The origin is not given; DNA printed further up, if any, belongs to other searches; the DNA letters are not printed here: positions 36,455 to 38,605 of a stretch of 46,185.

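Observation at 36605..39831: Co-directional cassette ending in an unknown-domain::PNP-nucleosidase fusion: candidate undescribed anti-phage (abortive infection) system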

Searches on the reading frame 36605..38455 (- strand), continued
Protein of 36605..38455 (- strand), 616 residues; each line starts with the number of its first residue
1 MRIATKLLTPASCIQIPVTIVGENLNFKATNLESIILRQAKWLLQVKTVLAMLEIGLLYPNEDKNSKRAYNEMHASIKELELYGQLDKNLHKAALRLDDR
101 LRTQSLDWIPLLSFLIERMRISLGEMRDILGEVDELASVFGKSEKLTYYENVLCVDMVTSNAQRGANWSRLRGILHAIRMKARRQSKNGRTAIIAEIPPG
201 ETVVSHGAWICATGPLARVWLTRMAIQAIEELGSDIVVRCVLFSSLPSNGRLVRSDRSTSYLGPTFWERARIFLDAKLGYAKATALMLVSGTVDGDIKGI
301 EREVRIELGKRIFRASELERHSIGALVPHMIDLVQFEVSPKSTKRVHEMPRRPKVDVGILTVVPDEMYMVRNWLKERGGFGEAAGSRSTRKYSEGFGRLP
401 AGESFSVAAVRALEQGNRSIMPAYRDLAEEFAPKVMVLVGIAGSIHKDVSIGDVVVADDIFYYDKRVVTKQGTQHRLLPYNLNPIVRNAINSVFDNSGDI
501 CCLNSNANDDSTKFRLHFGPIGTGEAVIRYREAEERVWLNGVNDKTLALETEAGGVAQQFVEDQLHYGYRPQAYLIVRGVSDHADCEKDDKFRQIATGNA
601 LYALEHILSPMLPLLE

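Call 47: predict_structure(alignment_id=A1)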
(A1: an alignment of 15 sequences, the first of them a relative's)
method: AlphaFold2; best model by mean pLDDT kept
length: 616 residues; sequences in the alignment: 15
mean_pLDDT: 81.4   pTM: 0.70
mean pLDDT of the five models: 81.4, 80.1, 78.8, 78.5, 77.1
residues with pLDDT >= 90: 223; 70-90: 277; 50-70: 76; < 50: 40
segments of 3 or more residues with pLDDT < 50: 1-29, 343-348, 584-587
pLDDT, mean of each block of 10 residues (from residue 1): 34 33 39 79 91 90 87 92 81 92 88 89 85 72 79 86 75 93 76 87 83 92 92 85 88 84 88 79 86 86 85 85 78 86 52 80 93 91 82 92 92 88 90 92 87 91 64 67 86 85 79 88 70 65 82 91 77 93 60 89 93 82
secondary structure, 60 per line:
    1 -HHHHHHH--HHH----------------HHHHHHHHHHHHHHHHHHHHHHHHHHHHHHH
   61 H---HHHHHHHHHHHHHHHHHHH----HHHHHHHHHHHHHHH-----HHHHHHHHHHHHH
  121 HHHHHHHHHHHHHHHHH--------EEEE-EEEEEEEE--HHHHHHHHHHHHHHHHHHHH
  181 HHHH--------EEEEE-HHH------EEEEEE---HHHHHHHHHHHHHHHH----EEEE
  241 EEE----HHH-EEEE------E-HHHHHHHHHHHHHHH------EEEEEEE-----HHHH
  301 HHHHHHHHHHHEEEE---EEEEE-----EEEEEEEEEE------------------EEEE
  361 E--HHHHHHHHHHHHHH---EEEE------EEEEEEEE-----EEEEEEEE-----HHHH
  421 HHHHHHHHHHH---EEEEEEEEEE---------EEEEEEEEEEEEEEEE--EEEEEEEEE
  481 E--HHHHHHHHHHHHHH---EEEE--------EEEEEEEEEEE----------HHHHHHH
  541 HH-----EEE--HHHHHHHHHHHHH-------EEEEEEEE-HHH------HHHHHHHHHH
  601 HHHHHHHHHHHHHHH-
elements in order: H2-8 H30-61 H65-83 H88-102 H108-137 E146-149 E151-158 H161-184 E193-197 E208-213 H217-232 E237-243 E252-255 H264-278 E285-291 H297-311 E312-315 E319-323 E329-338 E357-361 H364-377 E381-384 E391-398 E404-411 H417-431 E435-444 E454-469 E472-481 H484-497 E501-504 E513-523 H534-542 E548-550 H553-565 E573-580 H591-615

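Call 49: search_solved_structures(query=A1, max_evalue=1, show_alignments=1)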
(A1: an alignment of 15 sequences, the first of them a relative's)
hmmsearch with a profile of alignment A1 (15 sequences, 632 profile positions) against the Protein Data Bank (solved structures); distinct sequences matched with E-value up to 1: 54.
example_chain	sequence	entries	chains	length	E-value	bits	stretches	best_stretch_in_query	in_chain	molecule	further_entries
3eei_A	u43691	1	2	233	7e-07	31.2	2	555-620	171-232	5-methylthioadenosine nucleosidase/S-adenosylhomocysteine nucleosidase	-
3bl6_A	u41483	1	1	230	1.4e-06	30.2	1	365-475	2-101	5'-methylthioadenosine nucleosidase/S-adenosylhomocysteine nucleosidase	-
4g41_A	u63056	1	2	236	1.7e-06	29.9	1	364-474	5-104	MTA/SAH nucleosidase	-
4gmh_A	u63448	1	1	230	3e-06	29.1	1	367-475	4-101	5'-methylthioadenosine/S-adenosylhomocysteine nucleosidase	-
4wkb_A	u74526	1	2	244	6.2e-06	28.1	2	365-474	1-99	5'-methylthioadenosine/S-adenosylhomocysteine nucleosidase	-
6if8_A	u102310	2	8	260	6.4e-06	28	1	363-474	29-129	5'-methylthioadenosine/S-adenosylhomocysteine nucleosidase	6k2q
3dp9_A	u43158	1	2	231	6.7e-06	28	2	365-474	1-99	MTA/SAH nucleosidase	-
4x24_A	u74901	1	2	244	9.9e-06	27.4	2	365-474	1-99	5'-methylthioadenosine/S-adenosylhomocysteine nucleosidase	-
1zos_A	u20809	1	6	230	0.00011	24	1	365-474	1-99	5'-methylthioadenosine / S-adenosylhomocysteine nucleosidase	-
4wkc_A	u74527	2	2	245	0.00027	22.7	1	437-475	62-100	5'-methylthioadenosine/S-adenosylhomocysteine nucleosidase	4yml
4f1w_A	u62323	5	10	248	0.00037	22.2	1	437-475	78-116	5'-methylthioadenosine/S-adenosylhomocysteine nucleosidase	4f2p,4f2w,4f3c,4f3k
4qez_B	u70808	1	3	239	0.00059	21.5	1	437-474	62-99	5'-methylthioadenosine/S-adenosylhomocysteine nucleosidase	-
1jys_A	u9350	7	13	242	0.00078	21.1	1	437-475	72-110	MTA/SAH nucleosidase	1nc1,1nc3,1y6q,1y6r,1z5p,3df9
1z5n_A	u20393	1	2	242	0.001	20.8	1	437-475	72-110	MTA/SAH nucleosidase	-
3mms_A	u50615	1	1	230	0.0018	20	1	365-474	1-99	5'-methylthioadenosine / S-adenosylhomocysteine nucleosidase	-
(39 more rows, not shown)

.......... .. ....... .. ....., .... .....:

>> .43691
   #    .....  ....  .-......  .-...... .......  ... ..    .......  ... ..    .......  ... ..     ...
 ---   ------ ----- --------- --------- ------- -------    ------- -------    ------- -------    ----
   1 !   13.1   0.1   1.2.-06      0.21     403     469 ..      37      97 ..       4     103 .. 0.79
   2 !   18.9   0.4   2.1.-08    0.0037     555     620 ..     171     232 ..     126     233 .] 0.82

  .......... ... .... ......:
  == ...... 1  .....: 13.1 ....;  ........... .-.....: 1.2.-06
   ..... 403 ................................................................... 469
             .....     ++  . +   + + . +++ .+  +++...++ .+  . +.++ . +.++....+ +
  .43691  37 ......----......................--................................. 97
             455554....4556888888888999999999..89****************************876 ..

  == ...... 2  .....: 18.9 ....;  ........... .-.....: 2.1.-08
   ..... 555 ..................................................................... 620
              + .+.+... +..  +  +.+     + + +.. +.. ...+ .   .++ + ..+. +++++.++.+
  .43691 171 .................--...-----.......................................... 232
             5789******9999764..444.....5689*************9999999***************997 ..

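Call 53: fold_search(model_id=the predicted structure, library=pdb)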
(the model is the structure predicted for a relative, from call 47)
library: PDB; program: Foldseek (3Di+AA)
matches with E <= 10: 1235; with E <= 0.001: 621
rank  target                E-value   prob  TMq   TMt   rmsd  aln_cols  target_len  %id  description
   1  3dp9_C                1.0e-15  1.00  0.31  0.77   4.2       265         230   17  Crystal structure of Vibrio cholerae 5'-methylthioadenosine/S-adenosyl homocysteine nucleosidase (MTAN) complexed with (released 2009-03-10)
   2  4wkb_A                1.1e-15  1.00  0.31  0.74   4.7       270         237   18  Crystal structure of Vibrio cholerae 5'-methylthioadenosine/S-adenosyl homocysteine nucleosidase (MTAN) complexed with (released 2015-08-19)
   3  4x24_A                1.4e-15  1.00  0.31  0.75   4.4       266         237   18  Crystal structure of Vibrio cholerae 5'-methylthioadenosine/S-adenosyl homocysteine nucleosidase (MTAN) complexed with (released 2015-08-19)
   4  4gmh                  2.8e-15  1.00  0.32  0.78   4.0       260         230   20  Crystal structure of staphylococcus aureus 5'-methylthioadenosine/s-adenosylhomocysteine nucleosidase (released 2012-11-28)
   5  3bl6                  3.8e-15  1.00  0.32  0.79   4.0       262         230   19  Crystal structure of Staphylococcus aureus 5'-methylthioadenosine/S-adenosylhomocysteine nucleosidase in complex with fo (released 2008-06-10)
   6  4f2p_B                4.7e-15  1.00  0.32  0.75   5.4       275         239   18  Crystal structure of 5'-methylthioadenosine/S-adenosylhomocysteine nucleosidase from Salmonella enterica with diEtglyc (released 2013-05-01)
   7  1nc1_A                5.3e-15  1.00  0.32  0.78   4.2       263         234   18  Crystal structure of E. coli MTA/AdoHcy nucleosidase complexed with 5'-methylthiotubercidin (MTH) (released 2003-11-25)
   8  4f2w_B                5.3e-15  1.00  0.32  0.77   5.1       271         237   19  Crystal structure of 5'-methylthioadenosine/S-adenosylhomocysteine nucleosidase from Salmonella enterica with methyl-t (released 2013-05-01)
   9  4f3c_A                5.6e-15  1.00  0.32  0.78   4.2       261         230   18  Crystal structure of 5'-methylthioadenosine/S-adenosylhomocysteine nucleosidase from Salmonella enterica with butyl-th (released 2013-05-01)
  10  3eei_A                7.0e-15  1.00  0.31  0.77   4.4       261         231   20  Crystal structure of 5'-methylthioadenosine/S-adenosylhomocysteine nucleosidase from neisseria meningitidis in complex (released 2009-09-08)
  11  1zos_A                1.2e-14  1.00  0.31  0.79   4.4       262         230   20  Structure of 5'-methylthionadenosine/S-Adenosylhomocysteine nucleosidase from S. pneumoniae with a transition-state in (released 2006-04-25)
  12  1z5n_A                1.2e-14  1.00  0.32  0.78   4.1       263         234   17  Crystal structure of MTA/AdoHcy nucleosidase Glu12Gln mutant complexed with 5-methylthioribose and adenine (released 2005-10-04)
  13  4qez_A                1.4e-14  1.00  0.31  0.79   4.0       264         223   16  Crystal structure of 5'-methylthioadenosine/S-adenosylhomocysteine nucleosidase from Bacillus anthracis (released 2014-06-18)
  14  1z5o_A                1.8e-14  1.00  0.32  0.77   3.8       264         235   18  Crystal structure of MTA/AdoHcy nucleosidase Asp197Asn mutant complexed with 5'-methylthioadenosine (released 2005-10-04)
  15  4yml                  1.8e-14  1.00  0.31  0.77   4.1       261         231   18  Crystal structure of Escherichia coli 5'-methylthioadenosine/S-adenosyl homocysteine nucleosidase (MTAN) complexed with  (released 2015-08-26)
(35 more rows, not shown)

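Call 62: fold_search(model_id=the predicted structure, library=viral)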
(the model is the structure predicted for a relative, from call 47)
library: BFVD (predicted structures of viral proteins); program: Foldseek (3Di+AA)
matches with E <= 10: 603; with E <= 0.001: 3
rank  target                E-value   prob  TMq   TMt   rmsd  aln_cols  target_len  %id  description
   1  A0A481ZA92            6.9e-12  1.00  0.31  0.75   4.6       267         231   18  Nucleoside phosphorylase [Pithovirus LCPAC401]
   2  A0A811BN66            3.3e-11  1.00  0.30  0.60   7.5       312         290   15  Nucleoside phosphorylase [Pandoravirus japonicus]
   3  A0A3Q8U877            2.5e-07  1.00  0.25  0.37   8.7       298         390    9  Purine phosphorylase [Megavirus baoshan]
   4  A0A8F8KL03            8.0e-03  0.60  0.10  0.11  12.8       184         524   11  GTP-binding protein 1 [Clandestinovirus]
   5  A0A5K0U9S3            8.4e-03  0.60  0.15  0.29  13.4       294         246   10  GTP-binding nuclear protein Ran-1 [Yasminevirus sp. GU-2018]
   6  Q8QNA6                9.4e-03  0.09  0.07  0.06  28.0       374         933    9  histidine kinase [Ectocarpus siliculosus virus 1 (isolate New Zealand/Kaikoura/1988)]
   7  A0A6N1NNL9            1.9e-02  0.05  0.08  0.07  22.5       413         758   10  Endonuclease/exonuclease/phosphatase domain-containing protein [Tupanvirus deep ocean]
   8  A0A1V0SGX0            2.5e-02  0.09  0.09  0.06  25.2       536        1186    9  Putative sensor histidine kinase [Hokovirus HKV1]
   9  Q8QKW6                2.5e-02  0.08  0.09  0.09  23.2       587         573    8  histidine kinase [Ectocarpus siliculosus virus 1 (isolate New Zealand/Kaikoura/1988)]
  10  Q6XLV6                4.6e-02  0.08  0.09  0.09  21.9       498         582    8  histidine kinase [Feldmannia irregularis virus a]
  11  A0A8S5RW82            4.9e-02  0.21  0.10  0.23  15.9       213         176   13  Uncharacterized protein [Siphoviridae sp. ctHip2]
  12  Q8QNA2                5.2e-02  0.07  0.10  0.10  24.9       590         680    9  EsV-1-186 [Ectocarpus siliculosus virus 1 (isolate New Zealand/Kaikoura/1988)]
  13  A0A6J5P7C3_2          5.5e-02  0.20  0.11  0.06  25.3       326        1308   10  Uncharacterized protein [uncultured Caudovirales phage]
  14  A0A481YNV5            6.8e-02  0.28  0.13  0.33  11.3       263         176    9  Ras family GTPase [Pithovirus LCDPAC02]
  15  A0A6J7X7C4            7.7e-02  0.18  0.10  0.24  17.8       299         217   11  Uncharacterized protein [uncultured Caudovirales phage]
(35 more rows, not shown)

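Call 65: search_protein_families(library=pfam, proteins=[L026:8202-9878:+, L046:8106-9854:+, L057:8168-9832:+, L021:7990-9876:+, L026:9875-10756:+, L062:7809-9866:+, L029:9860-10780:+, L029:10777-11604:+], max_evalue=0.001)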
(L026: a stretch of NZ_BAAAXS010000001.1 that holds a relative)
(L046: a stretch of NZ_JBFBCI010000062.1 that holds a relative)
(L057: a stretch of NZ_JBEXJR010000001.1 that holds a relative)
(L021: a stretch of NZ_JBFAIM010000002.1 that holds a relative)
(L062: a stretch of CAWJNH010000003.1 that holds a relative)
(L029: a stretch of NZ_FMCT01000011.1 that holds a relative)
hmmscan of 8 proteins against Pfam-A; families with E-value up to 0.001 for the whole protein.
L026:8202-9878:+ (558 aa): 0 families

L046:8106-9854:+ (582 aa): 0 families

L057:8168-9832:+ (554 aa): 0 families

L021:7990-9876:+ (628 aa): 0 families

L026:9875-10756:+ (293 aa): 1 family
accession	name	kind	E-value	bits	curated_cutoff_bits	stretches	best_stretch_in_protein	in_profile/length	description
PF01048.26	PNP_UDP_1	-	1.9e-19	70.4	25.1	1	69-281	27-224/233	Phosphorylase superfamily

L062:7809-9866:+ (685 aa): 0 families

L029:9860-10780:+ (306 aa): 1 family
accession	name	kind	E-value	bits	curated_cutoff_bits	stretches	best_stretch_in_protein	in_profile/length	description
PF01048.26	PNP_UDP_1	-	7.7e-22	78.3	25.1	1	52-295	1-224/233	Phosphorylase superfamily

L029:10777-11604:+ (275 aa): 1 family
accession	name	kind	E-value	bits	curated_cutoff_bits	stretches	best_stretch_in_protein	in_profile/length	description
PF19319.4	DUF5919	-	0.00047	20.4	23.5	1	140-248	23-129/161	Domain of unknown function (DUF5919)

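Call 67: search_protein_families(library=padloc, proteins=[L026:8202-9878:+, L046:8106-9854:+, L026:9875-10756:+, L029:9860-10780:+, L012:7766-11713:+, L015:7694-10789:+, L001:10001-11950:+, L001:11947-12534:+], max_evalue=0.01)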
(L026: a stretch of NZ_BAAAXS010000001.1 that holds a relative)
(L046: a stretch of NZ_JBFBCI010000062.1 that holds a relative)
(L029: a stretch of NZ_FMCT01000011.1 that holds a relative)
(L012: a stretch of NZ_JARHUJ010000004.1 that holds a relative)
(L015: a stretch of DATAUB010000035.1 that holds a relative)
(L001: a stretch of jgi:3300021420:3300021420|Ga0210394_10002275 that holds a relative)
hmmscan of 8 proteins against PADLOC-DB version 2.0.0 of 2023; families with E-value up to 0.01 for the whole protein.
L026:8202-9878:+ (558 aa): 0 families

L046:8106-9854:+ (582 aa): 0 families

L026:9875-10756:+ (293 aa): 2 families
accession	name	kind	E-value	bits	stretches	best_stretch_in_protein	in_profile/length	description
PDLC04726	PDC-M60C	-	7.1e-30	102.2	1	83-287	196-399/407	-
PDLC00759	Effector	-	2.9e-20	70.3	1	37-281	235-493/506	PN-superfamily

L029:9860-10780:+ (306 aa): 2 families
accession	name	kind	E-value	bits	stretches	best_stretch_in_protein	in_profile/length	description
PDLC00759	Effector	-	1e-25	88.2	2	44-188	235-380/506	PN-superfamily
PDLC04726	PDC-M60C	-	6.5e-19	66.1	1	44-296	142-398/407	-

L012:7766-11713:+ (1315 aa): 2 families
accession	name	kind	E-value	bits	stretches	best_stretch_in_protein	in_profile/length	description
PDLC04726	PDC-M60C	-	1.3e-15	55.2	1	994-1310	90-399/407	-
PDLC00759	Effector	-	9.5e-15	52.1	1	1055-1307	242-496/506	PN-superfamily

L015:7694-10789:+ (1031 aa): 2 families
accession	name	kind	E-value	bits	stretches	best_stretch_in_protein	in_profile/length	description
PDLC00759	Effector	-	4.5e-16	56.4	1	768-1014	241-490/506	PN-superfamily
PDLC04726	PDC-M60C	-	1.3e-10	38.8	1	803-1021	180-397/407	-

L001:10001-11950:+ (649 aa): 2 families
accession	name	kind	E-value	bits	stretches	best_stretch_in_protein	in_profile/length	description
PDLC00759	Effector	-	6.7e-16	55.9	1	363-629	222-491/506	PN-superfamily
PDLC04726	PDC-M60C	-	1.2e-13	48.8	1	379-636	145-398/407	-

L001:11947-12534:+ (195 aa): 0 families

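Call 80: search_protein_families(library=pfam, proteins=[L001:11947-12534:+], max_evalue=0.1)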
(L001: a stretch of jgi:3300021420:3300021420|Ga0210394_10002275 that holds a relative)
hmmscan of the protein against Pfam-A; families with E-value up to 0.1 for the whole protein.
L001:11947-12534:+ (195 aa): 0 families
